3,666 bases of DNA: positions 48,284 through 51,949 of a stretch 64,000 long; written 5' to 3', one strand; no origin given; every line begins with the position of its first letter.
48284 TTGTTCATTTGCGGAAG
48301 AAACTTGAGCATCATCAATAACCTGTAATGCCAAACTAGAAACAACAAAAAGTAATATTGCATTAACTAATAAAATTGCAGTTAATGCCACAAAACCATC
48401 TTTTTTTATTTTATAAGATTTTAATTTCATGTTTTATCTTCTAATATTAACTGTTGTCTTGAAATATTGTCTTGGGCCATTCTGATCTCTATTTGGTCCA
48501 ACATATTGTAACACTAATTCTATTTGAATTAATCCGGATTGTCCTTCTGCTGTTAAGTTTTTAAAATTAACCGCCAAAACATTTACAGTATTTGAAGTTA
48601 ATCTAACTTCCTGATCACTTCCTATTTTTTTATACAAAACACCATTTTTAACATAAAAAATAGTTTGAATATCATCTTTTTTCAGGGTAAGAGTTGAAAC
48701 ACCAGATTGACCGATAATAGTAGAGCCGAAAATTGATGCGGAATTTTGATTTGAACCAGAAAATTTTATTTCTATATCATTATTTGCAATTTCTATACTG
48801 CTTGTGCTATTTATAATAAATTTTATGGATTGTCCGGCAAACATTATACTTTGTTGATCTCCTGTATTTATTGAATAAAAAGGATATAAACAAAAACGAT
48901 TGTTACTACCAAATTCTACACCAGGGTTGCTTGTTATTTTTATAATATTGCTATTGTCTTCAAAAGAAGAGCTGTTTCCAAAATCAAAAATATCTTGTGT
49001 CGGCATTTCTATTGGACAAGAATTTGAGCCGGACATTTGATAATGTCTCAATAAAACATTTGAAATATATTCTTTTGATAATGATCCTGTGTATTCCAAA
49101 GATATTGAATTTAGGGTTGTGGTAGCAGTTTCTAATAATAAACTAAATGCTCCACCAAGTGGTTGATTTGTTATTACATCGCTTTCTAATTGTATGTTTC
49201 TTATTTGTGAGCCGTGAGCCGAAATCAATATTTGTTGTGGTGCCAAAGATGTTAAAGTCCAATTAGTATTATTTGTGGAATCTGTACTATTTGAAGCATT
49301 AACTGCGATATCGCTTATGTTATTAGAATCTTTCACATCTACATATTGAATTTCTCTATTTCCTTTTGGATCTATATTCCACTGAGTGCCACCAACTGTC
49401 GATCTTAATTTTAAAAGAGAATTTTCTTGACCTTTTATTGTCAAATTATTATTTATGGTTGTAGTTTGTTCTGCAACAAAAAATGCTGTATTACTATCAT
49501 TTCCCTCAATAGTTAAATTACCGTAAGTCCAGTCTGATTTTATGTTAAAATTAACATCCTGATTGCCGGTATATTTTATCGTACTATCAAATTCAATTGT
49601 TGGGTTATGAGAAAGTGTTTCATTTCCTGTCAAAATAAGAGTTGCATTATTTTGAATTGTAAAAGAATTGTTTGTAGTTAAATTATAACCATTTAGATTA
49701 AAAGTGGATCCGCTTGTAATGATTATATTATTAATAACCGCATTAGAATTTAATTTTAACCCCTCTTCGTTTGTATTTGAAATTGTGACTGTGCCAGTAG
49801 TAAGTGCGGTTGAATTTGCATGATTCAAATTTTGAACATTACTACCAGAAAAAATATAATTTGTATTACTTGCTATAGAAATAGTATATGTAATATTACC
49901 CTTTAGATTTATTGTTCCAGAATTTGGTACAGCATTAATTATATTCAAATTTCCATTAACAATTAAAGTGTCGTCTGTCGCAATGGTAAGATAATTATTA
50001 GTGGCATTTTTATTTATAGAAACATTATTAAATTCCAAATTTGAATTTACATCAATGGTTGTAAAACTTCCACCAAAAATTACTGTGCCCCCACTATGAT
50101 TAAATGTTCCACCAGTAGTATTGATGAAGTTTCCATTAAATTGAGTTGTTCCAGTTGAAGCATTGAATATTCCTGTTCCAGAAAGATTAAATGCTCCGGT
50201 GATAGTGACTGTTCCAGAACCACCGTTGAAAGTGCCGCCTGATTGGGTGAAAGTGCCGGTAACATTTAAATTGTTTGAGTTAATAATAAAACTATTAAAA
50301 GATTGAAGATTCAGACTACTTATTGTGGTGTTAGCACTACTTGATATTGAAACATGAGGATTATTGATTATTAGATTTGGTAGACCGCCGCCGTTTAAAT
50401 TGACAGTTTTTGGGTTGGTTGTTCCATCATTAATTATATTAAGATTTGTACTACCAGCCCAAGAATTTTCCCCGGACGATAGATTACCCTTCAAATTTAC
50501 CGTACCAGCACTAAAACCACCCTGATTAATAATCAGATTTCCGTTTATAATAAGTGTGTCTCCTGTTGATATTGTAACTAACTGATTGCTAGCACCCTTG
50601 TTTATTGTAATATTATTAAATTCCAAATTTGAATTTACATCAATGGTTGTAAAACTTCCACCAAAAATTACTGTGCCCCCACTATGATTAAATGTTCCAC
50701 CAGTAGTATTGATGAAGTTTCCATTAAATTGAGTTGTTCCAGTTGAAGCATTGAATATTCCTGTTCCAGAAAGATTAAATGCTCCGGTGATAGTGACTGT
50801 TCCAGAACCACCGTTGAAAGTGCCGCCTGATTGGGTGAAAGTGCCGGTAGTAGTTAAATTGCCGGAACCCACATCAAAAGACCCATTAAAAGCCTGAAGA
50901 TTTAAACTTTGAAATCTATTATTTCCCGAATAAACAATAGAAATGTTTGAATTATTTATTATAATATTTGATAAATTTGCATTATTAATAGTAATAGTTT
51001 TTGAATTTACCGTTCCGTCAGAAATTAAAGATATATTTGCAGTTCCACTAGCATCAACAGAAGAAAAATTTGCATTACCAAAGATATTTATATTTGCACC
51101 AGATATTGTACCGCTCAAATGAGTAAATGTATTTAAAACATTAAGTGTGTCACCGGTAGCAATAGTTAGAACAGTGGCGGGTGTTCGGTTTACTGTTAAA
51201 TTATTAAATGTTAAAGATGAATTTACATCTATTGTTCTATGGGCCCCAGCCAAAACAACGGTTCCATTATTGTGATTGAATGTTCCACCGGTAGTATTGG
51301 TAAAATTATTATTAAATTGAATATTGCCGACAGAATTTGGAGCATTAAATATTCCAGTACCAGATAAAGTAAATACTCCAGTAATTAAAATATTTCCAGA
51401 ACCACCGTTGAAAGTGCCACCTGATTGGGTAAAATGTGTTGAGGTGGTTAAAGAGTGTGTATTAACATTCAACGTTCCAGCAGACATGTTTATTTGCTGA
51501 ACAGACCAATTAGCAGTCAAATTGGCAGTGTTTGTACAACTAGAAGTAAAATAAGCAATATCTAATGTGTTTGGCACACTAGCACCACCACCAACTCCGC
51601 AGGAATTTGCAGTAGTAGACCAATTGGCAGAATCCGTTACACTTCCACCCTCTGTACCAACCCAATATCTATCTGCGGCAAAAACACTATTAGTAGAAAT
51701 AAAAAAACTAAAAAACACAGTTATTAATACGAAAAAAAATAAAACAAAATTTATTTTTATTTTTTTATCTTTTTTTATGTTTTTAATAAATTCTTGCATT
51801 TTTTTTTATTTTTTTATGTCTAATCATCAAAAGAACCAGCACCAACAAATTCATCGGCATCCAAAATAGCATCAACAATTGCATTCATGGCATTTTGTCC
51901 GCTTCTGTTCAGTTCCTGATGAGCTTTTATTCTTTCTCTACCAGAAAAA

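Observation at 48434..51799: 1121-aa beta-helix repeat protein in the PilY1 position of the pilus locus, with a recent exact internal duplication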

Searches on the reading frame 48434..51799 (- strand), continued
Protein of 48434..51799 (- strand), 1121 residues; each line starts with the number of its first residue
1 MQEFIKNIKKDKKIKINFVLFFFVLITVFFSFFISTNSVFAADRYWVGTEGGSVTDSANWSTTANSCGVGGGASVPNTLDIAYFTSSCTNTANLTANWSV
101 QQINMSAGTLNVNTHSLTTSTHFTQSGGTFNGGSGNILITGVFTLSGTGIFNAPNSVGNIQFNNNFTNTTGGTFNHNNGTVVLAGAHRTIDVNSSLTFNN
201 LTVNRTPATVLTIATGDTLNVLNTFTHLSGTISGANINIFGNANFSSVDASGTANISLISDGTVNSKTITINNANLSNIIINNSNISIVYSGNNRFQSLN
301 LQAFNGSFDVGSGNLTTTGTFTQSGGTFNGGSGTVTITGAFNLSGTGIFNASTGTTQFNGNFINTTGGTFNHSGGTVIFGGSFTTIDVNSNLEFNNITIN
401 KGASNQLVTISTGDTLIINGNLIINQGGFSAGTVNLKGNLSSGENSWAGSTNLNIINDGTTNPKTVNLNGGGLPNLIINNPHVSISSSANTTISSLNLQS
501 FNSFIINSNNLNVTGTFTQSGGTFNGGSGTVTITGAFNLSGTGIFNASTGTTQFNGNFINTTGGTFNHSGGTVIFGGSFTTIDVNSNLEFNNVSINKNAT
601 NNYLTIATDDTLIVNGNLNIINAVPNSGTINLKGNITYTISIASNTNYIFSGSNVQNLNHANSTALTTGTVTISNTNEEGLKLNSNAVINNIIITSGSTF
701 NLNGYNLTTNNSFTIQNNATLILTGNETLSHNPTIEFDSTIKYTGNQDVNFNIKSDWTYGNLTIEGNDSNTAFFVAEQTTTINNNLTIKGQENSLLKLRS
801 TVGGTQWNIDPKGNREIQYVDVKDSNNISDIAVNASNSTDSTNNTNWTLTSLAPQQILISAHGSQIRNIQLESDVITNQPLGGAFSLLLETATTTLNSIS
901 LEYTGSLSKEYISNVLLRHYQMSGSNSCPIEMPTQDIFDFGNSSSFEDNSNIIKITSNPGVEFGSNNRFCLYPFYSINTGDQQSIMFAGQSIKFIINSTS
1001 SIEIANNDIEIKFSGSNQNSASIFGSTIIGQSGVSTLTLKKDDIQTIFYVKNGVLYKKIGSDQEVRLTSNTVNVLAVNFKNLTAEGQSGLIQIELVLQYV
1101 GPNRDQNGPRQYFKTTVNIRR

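Call 34: find_encoding_contigs(protein=P0023, flank=8000, max_places=1)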
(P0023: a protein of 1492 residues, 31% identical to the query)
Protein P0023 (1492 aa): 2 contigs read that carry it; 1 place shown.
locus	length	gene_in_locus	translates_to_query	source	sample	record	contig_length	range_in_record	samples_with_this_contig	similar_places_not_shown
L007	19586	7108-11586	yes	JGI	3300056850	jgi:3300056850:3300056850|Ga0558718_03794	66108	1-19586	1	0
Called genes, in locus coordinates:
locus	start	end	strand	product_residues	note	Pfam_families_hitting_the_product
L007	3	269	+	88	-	?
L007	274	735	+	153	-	-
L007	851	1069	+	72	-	-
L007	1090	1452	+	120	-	PF01182:Glucosamine_iso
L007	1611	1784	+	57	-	-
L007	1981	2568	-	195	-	PF01479:S4 (weak), PF01728:FtsJ, PF08241:Methyltransf_11 (weak), PF13649:Methyltransf_25 (weak)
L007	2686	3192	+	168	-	PF07963:N_methyl (weak)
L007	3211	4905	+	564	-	PF00437:T2SSE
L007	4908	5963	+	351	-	PF00482:T2SSF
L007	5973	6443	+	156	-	PF07963:N_methyl (weak)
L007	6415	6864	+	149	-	PF07963:N_methyl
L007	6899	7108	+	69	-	PF07963:N_methyl (weak)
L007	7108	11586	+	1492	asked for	-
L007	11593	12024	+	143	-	-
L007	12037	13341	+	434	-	PF11104:PilM_2, PF14450:FtsA (weak)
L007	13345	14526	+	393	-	PF01306:LacY_symp (faint), PF07690:MFS_1, PF13347:MFS_2 (faint), PF12832:MFS_1_like (weak), PF07690:MFS_1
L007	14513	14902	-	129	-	PF17770:RNase_J_C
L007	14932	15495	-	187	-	PF22505:RNase_J_b_CASP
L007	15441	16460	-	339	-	PF00753:Lactamase_B, PF12706:Lactamase_B_2 (weak)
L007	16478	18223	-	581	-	PF00496:SBP_bac_5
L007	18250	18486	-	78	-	PF03840:SecG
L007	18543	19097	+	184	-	PF04011:LemA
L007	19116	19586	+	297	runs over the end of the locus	PF01435:Peptidase_M48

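Call 35: find_encoding_contigs(protein=P0020, flank=8000, max_places=1)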
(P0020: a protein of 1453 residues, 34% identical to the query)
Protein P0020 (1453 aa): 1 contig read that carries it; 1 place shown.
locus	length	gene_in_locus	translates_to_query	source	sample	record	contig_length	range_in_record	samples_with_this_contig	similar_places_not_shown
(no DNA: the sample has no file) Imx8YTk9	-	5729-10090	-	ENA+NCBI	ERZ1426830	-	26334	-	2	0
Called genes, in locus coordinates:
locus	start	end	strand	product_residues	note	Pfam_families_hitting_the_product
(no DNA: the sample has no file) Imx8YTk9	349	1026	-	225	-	PF01728:FtsJ, PF13649:Methyltransf_25 (weak)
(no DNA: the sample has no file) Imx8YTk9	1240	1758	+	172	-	PF07963:N_methyl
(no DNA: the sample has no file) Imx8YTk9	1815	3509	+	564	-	PF00437:T2SSE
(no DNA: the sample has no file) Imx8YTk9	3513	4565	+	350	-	PF00482:T2SSF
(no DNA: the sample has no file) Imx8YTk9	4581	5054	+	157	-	PF07963:N_methyl (weak)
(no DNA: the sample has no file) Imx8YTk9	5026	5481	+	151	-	PF07963:N_methyl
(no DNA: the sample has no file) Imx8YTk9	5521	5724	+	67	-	PF07963:N_methyl (weak)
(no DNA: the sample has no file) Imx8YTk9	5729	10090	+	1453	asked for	-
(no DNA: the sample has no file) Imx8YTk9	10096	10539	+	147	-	-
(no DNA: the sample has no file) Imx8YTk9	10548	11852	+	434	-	PF11104:PilM_2, PF14450:FtsA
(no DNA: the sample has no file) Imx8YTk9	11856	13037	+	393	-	PF07690:MFS_1, PF12832:MFS_1_like (faint), PF13347:MFS_2 (faint), PF07690:MFS_1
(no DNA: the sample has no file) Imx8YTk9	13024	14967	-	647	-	PF00753:Lactamase_B, PF12706:Lactamase_B_2 (faint), PF22505:RNase_J_b_CASP, PF17770:RNase_J_C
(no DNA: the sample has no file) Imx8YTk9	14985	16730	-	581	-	PF00496:SBP_bac_5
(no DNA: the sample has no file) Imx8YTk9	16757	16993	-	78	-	PF03840:SecG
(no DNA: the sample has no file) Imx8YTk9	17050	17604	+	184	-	PF04011:LemA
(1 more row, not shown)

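Call 36: predict_structure(alignment_id=A1)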
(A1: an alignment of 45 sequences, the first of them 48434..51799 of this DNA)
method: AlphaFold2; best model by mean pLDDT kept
length: 1121 residues; sequences in the alignment: 45
mean_pLDDT: 88.1   pTM: 0.60
mean pLDDT of the five models: 88.1, 87.0, 86.7, 86.0, 85.7
residues with pLDDT >= 90: 759; 70-90: 256; 50-70: 68; < 50: 38
segments of 3 or more residues with pLDDT < 50: 1-3, 9-13, 35-39, 1085-1088, 1104-1121
pLDDT, mean of each block of 10 residues (from residue 1): 47 54 76 53 90 94 87 91 93 95 95 94 95 93 95 87 92 93 89 94 90 94 93 93 83 88 81 92 89 94 89 94 95 95 95 96 92 95 88 96 92 94 94 95 89 87 91 94 95 96 95 97 96 97 96 96 93 92 94 90 91 97 94 93 90 95 86 97 94 97 94 96 89 94 91 95 96 97 97 93 97 96 97 94 94 76 79 83 90 89 91 93 86 90 85 91 84 92 74 91 86 83 81 60 69 78 79 70 52 66 52 37 31
secondary structure, 60 per line:
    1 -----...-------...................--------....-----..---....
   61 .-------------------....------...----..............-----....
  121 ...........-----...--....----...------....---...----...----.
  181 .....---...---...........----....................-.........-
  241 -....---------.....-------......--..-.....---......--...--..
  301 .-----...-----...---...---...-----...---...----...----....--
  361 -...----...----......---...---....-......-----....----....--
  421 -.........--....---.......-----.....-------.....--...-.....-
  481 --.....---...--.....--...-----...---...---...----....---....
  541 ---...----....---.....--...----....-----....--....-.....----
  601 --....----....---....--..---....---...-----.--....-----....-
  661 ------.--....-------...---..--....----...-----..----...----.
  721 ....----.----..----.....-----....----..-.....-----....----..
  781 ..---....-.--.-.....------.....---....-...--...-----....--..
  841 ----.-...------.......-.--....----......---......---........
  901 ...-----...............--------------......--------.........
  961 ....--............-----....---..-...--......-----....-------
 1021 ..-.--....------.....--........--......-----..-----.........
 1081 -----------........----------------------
elements in order (helices of 4 or more, strands of 3 or more residues): H16-34 E43-46 E81-84 E91-93 E98-111 E117-131 E137-139 E142-145 E150-152 E159-162 E166-168 E173-175 E180-185 E189-191 E195-205 E210-229 E231-239 E242-245 E255-259 E267-272 E278-282 E286-291 E294-296 E299-301 E307-309 E315-317 E321-323 E327-329 E335-337 E341-343 E348-350 E355-358 E362-364 E369-371 E376-381 E385-387 E391-394 E396-401 E407-410 E415-418 E422-430 E433-436 E440-446 E452-456 E464-468 E471-473 E475-479 E483-487 E491-493 E496-500 E503-505 E511-513 E517-519 E523-525 E530-533 E537-540 E544-546 E551-554 E558-562 E565-567 E572-575 E581-584 E587-590 E592-596 E603-606 E611-614 E618-621 E629-632 E636-638 E647-650 E656-659 E670-673 E681-683 E691-694 E699-701 E713-715 E720-724 E740-744 E750-753 E761-765 E771-774 E779-782 E786-789 E796-800 E807-811 E815-818 E820-822 E825-827 E833-836 E847-849 E856-862 E867-870 E875-880 E884-889 E893-903 E912-923 E938-943 E952-964 E967-978 H984-987 E994-996 E1002-1004 E1010-1013 E1027-1030 E1037-1041 E1044-1051 E1054-1059 E1072-1080 E1092-1099

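Call 40: fold_search(model_id=the predicted structure, library=pdb)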
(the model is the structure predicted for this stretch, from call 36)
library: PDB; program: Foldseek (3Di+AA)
matches with E <= 10: 938; with E <= 0.001: 11
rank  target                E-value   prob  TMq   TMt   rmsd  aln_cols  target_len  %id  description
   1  4fj6_D                7.5e-05  1.00  0.11  0.21   9.0       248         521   11  Crystal structure of a glycoside hydrolase family 33, candidate sialidase (BDI_2946) from Parabacteroides distasonis A (released 2012-07-25)
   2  6mrv_A                8.2e-05  1.00  0.11  0.22  10.1       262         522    9  Sialidase26 co-crystallized with DANA (released 2019-10-02)
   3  9db6_A                9.0e-05  1.00  0.11  0.21  10.3       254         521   11  Sialidase682 co-crystallized with inhibitor DANA (released 2025-07-02)
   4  6myv_C                9.8e-05  1.00  0.11  0.21  10.1       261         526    8  Sialidase26 co-crystallized with DANA-Gc (released 2019-10-02)
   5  4q6k_A                1.0e-04  1.00  0.11  0.21  10.4       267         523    9  Crystal structure of a putative neuraminidase (BACCAC_01090) from Bacteroides caccae ATCC 43185 at 1.90 A resolution ( (released 2014-10-01)
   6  6mrx_D                1.4e-04  1.00  0.12  0.22   9.4       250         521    9  Sialidase26 apo (released 2019-10-02)
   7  4fj6_C                1.7e-04  1.00  0.11  0.21   9.0       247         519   11  Crystal structure of a glycoside hydrolase family 33, candidate sialidase (BDI_2946) from Parabacteroides distasonis A (released 2012-07-25)
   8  4fj6_B                2.6e-04  1.00  0.11  0.21   9.0       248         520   12  Crystal structure of a glycoside hydrolase family 33, candidate sialidase (BDI_2946) from Parabacteroides distasonis A (released 2012-07-25)
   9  7qy9_A                3.2e-04  1.00  0.11  0.22   8.8       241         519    9  The structure of T.forsythia NanH with oseltamivir (released 2022-12-07)
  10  4fj6_A                3.2e-04  1.00  0.11  0.20   9.1       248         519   12  Crystal structure of a glycoside hydrolase family 33, candidate sialidase (BDI_2946) from Parabacteroides distasonis A (released 2012-07-25)
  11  7qxo_A                5.9e-04  1.00  0.12  0.22   8.6       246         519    8  The structure of T. forsythia NanH (released 2022-12-07)
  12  9vqn                  1.2e-02  0.85  0.10  0.21  12.3       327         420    8  Crystal structure of Se-Met SSA1633 from Streptococcus sanguinis (Phase determination model) (released 2026-01-21)
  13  6kgc_A                1.5e-02  0.99  0.09  0.46   9.1       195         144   11  Crystal structure of CaDoc0917(R49D)-CaCohA2 complex at pH 5.4 (released 2020-07-08)
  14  6mnj_A                1.6e-02  1.00  0.11  0.21   8.5       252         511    9  Hadza microbial sialidase Hz136 (released 2019-10-02)
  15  7oi5_B                1.6e-02  0.44  0.06  0.16  21.0       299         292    5  Crystal structure of AP2 Mu2 - FCHO2 chimera (GST cleaved) (released 2022-06-01)
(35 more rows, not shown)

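Call 45: search_solved_structures(query=window:48434-51799:-, max_evalue=0.01)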
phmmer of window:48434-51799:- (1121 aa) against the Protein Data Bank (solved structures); distinct sequences matched with E-value up to 0.01: 0.

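Call 47: search_protein_families(library=pfam, proteins=[window:48434-51799:-, P0001, P0003, P0005, P0023], max_evalue=5)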
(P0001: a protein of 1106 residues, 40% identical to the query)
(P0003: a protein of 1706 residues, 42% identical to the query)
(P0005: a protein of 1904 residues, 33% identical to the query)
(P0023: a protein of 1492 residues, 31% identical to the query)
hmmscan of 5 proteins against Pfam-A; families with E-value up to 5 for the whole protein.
window:48434-51799:- (1121 aa): 1 family
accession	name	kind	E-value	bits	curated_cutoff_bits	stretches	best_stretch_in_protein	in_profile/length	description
PF23747.2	Ig-like_CATSPERD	-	4.8e-05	24.2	27.8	1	580-676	13-104/120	CATSPERD Ig-like domain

P0001 (1106 aa): 4 families
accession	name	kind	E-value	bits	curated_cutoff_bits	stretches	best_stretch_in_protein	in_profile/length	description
PF14651.12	Lipocalin_7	-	0.023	15.1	25.4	1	491-550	32-91/128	Lipocalin / cytosolic fatty-acid binding protein family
PF03968.19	LptD_N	-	0.14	12.8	20.4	1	389-439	11-50/113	LptA/(LptD N-terminal domain) LPS transport protein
PF07972.16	Flavodoxin_NdrI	-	0.46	11.1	27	0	533-553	77-97/120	NrdI Flavodoxin like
PF22768.1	SPP1_Dit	-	4.7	7.9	25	1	214-284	12-84/97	Siphovirus-type tail component, C-terminal domain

P0003 (1706 aa): 1 family
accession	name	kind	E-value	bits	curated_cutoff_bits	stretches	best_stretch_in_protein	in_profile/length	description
PF14977.11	FAM194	-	3.7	7.2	27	0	507-538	49-79/202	FAM194 protein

P0005 (1904 aa): 1 family
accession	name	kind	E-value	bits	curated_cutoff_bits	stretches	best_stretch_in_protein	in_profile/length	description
PF13511.11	DUF4124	-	0.24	12.1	22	1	21-39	6-24/56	Domain of unknown function (DUF4124)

P0023 (1492 aa): 1 family
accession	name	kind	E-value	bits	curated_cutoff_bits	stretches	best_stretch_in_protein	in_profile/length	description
PF22768.1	SPP1_Dit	-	0.16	12.6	25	1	270-309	43-82/97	Siphovirus-type tail component, C-terminal domain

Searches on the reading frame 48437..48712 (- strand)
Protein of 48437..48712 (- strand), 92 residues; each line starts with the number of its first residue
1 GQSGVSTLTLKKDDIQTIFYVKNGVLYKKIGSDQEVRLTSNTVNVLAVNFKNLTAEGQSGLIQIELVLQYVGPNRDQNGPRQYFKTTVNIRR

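Call 81: search_protein_families(library=pfam, alignment_id=A4, max_evalue=10)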
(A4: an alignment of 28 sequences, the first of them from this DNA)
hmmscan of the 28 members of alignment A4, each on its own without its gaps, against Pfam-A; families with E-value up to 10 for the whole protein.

A. member 1, seq(92 aa): 1 family
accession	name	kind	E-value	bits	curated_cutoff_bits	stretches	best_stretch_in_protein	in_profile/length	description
PF22450.1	CagL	-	0.059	13.8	27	1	15-71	51-103/139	T4SS protein CagL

B. families by the number of members that match (of 28 scanned): 11 families
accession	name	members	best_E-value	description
PF22210.2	VP17_central_barrel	2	0.036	Large MCP VP17 central beta-barrel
PF12245.14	Big_3_2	1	0.014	Bacterial Ig-like domain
PF25023.1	TEN_YD-shell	1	0.02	Teneurin YD-shell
PF23823.1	DUF7193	1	0.027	Family of unknown function (DUF7193)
PF05506.17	PLipase_C_C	1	0.042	Bacterial phospholipase C, C-terminal domain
PF02823.21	ATP-synt_DE_N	1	0.052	ATP synthase, Delta/Epsilon chain, beta-sandwich domain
PF19079.5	CFSR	1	0.056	Collagen-flanked surface repeat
PF22450.1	CagL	1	0.059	T4SS protein CagL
PF02955.21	GSH-S_ATP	1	0.075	Prokaryotic glutathione synthetase, ATP-grasp domain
PF14344.12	DUF4397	1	0.092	Domain of unknown function (DUF4397)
PF01869.26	BcrAD_BadFG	1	0.16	BadF/BadG/BcrA/BcrD ATPase family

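Call 82: search_protein_families(library=ncbifam, alignment_id=A4, max_evalue=10)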
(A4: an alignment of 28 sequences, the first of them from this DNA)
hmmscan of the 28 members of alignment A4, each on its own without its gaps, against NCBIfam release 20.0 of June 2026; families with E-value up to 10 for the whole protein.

A. member 1, seq(92 aa): 0 families

B. families by the number of members that match (of 28 scanned): 6 families
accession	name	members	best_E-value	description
TIGR00497.1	hsdM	1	0.0052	type I restriction-modification system subunit M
NF046016.1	LMxysn_1693_fam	1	0.014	LMxysn_1693 family intestinal colonization protein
NF038067.1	OMP_CarO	1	0.025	ornithine uptake porin CarO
NF047714.1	adhesin_SiiEA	1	0.063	BapA-related adhesin SiiEA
NF038382.1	RaxX_RiPP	1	0.09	RaxX family RiPP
NF011599.0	PRK15025.1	1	0.12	ureidoglycolate dehydrogenase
